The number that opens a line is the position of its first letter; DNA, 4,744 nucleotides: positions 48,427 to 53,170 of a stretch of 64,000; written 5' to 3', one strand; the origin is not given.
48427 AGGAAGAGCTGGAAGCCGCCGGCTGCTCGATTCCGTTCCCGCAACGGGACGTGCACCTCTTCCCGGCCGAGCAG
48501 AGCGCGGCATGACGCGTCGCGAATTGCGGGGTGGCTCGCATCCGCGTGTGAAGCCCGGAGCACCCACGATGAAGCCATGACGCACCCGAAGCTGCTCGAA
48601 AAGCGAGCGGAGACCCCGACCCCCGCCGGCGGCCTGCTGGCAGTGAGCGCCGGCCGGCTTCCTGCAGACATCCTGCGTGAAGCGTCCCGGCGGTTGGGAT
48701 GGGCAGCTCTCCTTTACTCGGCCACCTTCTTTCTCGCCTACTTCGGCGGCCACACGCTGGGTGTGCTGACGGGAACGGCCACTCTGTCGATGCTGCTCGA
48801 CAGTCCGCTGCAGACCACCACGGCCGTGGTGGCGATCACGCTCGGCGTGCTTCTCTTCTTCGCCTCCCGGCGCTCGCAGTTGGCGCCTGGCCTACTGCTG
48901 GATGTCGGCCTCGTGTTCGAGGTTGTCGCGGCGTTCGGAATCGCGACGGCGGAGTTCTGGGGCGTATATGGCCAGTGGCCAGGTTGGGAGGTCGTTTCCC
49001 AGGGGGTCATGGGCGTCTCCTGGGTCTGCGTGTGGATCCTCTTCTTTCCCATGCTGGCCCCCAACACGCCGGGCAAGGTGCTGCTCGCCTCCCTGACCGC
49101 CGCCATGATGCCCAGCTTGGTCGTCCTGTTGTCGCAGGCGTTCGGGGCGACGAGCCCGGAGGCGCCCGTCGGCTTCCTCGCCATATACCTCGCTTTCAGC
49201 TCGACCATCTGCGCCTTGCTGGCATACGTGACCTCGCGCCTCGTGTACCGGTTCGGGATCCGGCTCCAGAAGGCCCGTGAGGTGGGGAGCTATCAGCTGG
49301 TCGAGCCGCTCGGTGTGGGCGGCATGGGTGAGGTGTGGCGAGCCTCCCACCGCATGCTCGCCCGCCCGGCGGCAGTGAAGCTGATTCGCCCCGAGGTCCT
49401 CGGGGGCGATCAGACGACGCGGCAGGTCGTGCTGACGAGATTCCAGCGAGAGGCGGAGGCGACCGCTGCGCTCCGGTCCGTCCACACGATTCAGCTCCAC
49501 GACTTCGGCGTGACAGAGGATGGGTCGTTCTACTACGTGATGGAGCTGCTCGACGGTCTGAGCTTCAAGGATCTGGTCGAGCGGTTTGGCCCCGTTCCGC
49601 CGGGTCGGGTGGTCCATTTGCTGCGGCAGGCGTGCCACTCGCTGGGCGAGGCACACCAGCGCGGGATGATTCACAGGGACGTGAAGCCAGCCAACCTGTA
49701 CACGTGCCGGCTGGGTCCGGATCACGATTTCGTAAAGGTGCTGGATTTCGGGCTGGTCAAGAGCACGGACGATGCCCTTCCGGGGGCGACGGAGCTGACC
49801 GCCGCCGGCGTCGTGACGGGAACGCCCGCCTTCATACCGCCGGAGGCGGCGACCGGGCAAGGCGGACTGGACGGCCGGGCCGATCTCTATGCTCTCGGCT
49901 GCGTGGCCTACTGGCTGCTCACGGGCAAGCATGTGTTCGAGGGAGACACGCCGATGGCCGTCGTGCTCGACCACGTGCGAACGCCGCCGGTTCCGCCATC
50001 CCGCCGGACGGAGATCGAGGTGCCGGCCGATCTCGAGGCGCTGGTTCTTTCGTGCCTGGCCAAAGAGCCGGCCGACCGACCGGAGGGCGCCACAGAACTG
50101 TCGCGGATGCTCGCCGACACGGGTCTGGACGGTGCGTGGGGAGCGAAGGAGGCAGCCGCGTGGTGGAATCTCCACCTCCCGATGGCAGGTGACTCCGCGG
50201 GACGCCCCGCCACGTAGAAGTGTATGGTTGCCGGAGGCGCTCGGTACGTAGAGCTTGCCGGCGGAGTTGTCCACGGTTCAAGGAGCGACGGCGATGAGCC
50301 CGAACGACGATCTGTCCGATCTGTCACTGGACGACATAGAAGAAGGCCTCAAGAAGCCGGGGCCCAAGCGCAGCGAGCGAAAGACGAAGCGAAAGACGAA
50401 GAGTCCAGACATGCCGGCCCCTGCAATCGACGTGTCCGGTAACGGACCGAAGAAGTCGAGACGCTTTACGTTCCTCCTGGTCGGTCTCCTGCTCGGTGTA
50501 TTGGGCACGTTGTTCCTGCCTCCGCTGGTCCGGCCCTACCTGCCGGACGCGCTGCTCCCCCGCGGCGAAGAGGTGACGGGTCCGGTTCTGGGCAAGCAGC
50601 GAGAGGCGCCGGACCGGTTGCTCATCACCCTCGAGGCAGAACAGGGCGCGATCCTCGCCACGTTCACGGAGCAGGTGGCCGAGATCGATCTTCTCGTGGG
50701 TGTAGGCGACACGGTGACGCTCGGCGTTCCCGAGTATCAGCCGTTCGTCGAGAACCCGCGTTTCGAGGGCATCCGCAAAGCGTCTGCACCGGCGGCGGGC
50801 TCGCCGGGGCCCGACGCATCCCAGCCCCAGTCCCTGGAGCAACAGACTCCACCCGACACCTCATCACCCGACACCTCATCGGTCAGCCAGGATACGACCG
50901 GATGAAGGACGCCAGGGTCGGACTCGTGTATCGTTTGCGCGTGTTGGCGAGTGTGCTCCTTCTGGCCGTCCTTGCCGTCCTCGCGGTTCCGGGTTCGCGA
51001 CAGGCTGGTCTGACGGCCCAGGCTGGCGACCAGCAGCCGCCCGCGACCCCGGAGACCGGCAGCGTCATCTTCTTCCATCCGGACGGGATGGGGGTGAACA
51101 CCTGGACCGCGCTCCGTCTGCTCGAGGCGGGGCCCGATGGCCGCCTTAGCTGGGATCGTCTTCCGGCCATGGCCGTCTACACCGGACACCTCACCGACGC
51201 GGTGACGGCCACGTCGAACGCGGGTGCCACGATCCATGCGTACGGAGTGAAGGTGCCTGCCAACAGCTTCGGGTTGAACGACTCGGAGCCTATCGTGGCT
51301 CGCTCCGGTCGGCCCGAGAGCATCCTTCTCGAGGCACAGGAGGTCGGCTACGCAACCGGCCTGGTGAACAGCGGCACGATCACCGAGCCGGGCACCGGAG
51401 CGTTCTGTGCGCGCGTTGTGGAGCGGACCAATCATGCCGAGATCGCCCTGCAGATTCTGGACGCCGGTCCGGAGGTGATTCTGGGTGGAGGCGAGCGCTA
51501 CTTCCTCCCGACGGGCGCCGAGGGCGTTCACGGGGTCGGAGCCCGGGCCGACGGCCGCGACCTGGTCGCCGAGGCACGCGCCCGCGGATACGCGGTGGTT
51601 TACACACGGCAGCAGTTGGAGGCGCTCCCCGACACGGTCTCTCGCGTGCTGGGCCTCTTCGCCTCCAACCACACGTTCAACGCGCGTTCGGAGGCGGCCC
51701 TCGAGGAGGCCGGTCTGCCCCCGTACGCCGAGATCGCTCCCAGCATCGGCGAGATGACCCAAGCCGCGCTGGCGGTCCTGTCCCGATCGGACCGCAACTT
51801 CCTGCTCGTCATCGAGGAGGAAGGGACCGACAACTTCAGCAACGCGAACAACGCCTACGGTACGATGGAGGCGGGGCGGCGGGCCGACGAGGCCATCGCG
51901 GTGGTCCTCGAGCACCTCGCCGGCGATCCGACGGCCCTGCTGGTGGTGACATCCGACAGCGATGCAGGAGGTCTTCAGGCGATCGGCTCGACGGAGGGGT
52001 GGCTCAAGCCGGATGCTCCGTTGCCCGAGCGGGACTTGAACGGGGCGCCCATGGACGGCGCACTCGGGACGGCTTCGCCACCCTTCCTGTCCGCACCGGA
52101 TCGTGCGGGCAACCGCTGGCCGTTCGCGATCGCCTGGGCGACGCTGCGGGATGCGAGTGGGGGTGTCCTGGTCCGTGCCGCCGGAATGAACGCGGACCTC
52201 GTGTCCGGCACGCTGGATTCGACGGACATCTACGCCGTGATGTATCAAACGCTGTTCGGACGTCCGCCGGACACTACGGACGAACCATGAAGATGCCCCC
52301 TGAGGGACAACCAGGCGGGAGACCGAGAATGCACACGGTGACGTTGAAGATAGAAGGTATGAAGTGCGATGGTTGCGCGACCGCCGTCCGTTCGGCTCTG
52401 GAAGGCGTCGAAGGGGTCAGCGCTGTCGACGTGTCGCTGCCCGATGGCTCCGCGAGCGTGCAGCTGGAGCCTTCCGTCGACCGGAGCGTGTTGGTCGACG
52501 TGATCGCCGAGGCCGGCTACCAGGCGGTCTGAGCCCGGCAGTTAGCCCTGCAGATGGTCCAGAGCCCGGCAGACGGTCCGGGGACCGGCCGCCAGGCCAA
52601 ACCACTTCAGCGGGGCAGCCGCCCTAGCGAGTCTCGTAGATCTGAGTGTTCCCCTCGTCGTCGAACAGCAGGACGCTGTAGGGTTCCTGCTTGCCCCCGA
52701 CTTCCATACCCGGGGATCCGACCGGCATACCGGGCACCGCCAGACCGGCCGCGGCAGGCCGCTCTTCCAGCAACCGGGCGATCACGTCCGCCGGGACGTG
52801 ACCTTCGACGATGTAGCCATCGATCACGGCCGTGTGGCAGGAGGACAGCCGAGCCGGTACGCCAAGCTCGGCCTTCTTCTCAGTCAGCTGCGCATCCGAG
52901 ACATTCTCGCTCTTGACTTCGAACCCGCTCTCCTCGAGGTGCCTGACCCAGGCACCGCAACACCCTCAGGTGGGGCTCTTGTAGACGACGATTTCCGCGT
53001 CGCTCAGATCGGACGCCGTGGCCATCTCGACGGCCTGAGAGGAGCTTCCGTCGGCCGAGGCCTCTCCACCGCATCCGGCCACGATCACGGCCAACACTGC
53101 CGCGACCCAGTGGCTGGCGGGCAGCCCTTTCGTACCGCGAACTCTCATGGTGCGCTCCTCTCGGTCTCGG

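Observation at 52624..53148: Candidate selenocysteine-containing CopG/DUF411 copper protein: TGA at the first Cys of CxCC plus a SECIS-like hairpin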

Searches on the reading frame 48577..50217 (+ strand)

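Call 24: search_protein_families(library=pfam, proteins=[window:48577-50217:+], max_evalue=0.001)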
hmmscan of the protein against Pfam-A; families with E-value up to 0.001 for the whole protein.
window:48577-50217:+ (546 aa): 2 families
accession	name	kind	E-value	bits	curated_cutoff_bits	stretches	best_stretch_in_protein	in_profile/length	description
PF00069.31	Pkinase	-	3.6e-33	115.5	31.7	1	239-503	1-253/263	Protein kinase domain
PF07714.23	PK_Tyr_Ser-Thr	-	6.2e-16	58.9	23.1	1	241-503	3-250/258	Protein tyrosine and serine/threonine kinase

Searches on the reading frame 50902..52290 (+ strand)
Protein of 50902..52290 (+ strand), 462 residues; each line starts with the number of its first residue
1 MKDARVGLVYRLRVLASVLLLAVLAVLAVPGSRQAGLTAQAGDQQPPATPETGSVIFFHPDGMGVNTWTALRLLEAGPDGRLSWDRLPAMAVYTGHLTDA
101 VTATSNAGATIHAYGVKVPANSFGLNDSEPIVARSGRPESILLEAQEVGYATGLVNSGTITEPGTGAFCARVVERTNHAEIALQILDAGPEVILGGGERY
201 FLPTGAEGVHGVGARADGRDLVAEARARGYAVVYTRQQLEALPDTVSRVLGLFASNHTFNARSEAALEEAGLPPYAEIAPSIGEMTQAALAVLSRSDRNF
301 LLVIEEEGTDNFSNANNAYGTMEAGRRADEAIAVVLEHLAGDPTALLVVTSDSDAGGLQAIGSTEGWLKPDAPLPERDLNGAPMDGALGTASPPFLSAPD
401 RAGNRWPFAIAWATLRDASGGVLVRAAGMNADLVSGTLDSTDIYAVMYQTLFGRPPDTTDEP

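Call 24: search_protein_families(library=pfam, proteins=[window:50902-52290:+], max_evalue=0.001)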
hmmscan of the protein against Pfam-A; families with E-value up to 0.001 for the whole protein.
window:50902-52290:+ (462 aa): 1 family
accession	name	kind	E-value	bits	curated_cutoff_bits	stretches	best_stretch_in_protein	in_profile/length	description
PF00245.25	Alk_phosphatase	-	5.9e-44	151.1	24.4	1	55-360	4-322/423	Alkaline phosphatase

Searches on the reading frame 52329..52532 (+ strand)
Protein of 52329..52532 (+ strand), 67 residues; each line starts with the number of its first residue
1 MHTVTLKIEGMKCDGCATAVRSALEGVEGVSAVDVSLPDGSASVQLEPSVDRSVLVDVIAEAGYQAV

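Call 38: find_encoding_contigs(protein=window:52329-52532:+, flank=10000, max_places=5)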
Protein window:52329-52532:+ (67 aa): 4 contigs read that carry it; 4 places shown.
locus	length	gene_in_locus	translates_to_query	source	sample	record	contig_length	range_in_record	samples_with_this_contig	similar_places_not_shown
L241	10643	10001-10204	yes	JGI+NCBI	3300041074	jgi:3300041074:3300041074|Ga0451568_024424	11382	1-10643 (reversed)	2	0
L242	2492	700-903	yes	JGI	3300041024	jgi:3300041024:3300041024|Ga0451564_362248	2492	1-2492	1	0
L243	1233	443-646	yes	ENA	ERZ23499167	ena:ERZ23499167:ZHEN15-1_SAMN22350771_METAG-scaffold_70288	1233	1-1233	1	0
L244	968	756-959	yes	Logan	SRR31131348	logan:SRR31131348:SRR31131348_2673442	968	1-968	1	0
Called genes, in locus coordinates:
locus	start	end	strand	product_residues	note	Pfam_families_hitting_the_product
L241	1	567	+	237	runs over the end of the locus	PF01325:Fe_dep_repress, PF02742:Fe_dep_repr_C, PF04023:FeoA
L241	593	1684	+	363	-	PF02742:Fe_dep_repr_C, PF04023:FeoA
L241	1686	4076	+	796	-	PF01926:MMR_HSR1, PF02421:FeoB_N, PF17910:FeoB_Cyto (faint), PF07670:Gate, PF07664:FeoB_C, PF07670:Gate (weak)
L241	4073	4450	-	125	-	-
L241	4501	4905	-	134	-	PF01894:YjbQ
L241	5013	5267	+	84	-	-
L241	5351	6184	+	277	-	PF05552:MS_channel_1st_1 (weak), PF21088:MS_channel_1st, PF00924:MS_channel_2nd, PF21082:MS_channel_3rd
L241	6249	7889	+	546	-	PF00069:Pkinase, PF07714:PK_Tyr_Ser-Thr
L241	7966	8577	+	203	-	-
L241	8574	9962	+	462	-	PF00245:Alk_phosphatase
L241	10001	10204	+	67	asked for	PF00403:HMA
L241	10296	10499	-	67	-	PF04214:DUF411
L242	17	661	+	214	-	PF00245:Alk_phosphatase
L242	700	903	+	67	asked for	PF00403:HMA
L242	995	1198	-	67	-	PF04214:DUF411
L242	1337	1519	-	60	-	-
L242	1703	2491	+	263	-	?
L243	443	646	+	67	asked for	PF00403:HMA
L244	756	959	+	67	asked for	PF00403:HMA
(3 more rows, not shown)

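Call 63: search_protein_families(library=pfam, proteins=[window:52329-52532:+], max_evalue=0.00001)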
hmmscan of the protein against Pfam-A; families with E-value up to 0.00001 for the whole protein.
window:52329-52532:+ (67 aa): 1 family
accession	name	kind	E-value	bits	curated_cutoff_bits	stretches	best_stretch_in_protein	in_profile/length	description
PF00403.32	HMA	-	9.8e-14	51.9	24.8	1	5-65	1-62/62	Heavy-metal-associated domain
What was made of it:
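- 52329..52532 (+): Convergent 67-aa HMA (CopZ-like) metal-binding gene with an MKCDGC motif; possible functional partner. Pfam HMA E=1e-13 (calls 38, 63).
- Checked: The convergent HMA gene is real: window 52329-52532 on the + strand, Pfam HMA E=1e-13 (call 63).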

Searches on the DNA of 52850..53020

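Call 35: search_rna_families(source=window, start=52850, end=53020, threshold=evalue, max_evalue=10)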
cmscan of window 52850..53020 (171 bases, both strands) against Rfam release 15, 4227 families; matches with E-value up to 10: 5.
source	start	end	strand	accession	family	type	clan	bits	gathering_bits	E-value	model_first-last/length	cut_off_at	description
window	52936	52977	+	RF01097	RF_site8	Cis-reg; frameshift_element;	-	16.9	43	0.65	13-52/52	no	Gag/pro ribosomal frameshift site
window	52850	52891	-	RF03560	mir-3926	Gene; miRNA;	-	15.9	82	1.7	1-42/63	3'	mir-3926 microRNA precursor family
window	52850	52891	+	RF03560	mir-3926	Gene; miRNA;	-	14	82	5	22-63/63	5'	mir-3926 microRNA precursor family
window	52937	52984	+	RF02940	COG3860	Cis-reg;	-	11.1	42.5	2.4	1-54/54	no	COG3860 RNA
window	52876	53006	-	RF02206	WT1-AS_4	Gene; lncRNA;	-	10.9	60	4.1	1-134/134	no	WT1 antisense RNA conserved region 4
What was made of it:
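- Tried and rejected: Only chance-level matches at E<=10 around the hairpin (call 35).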
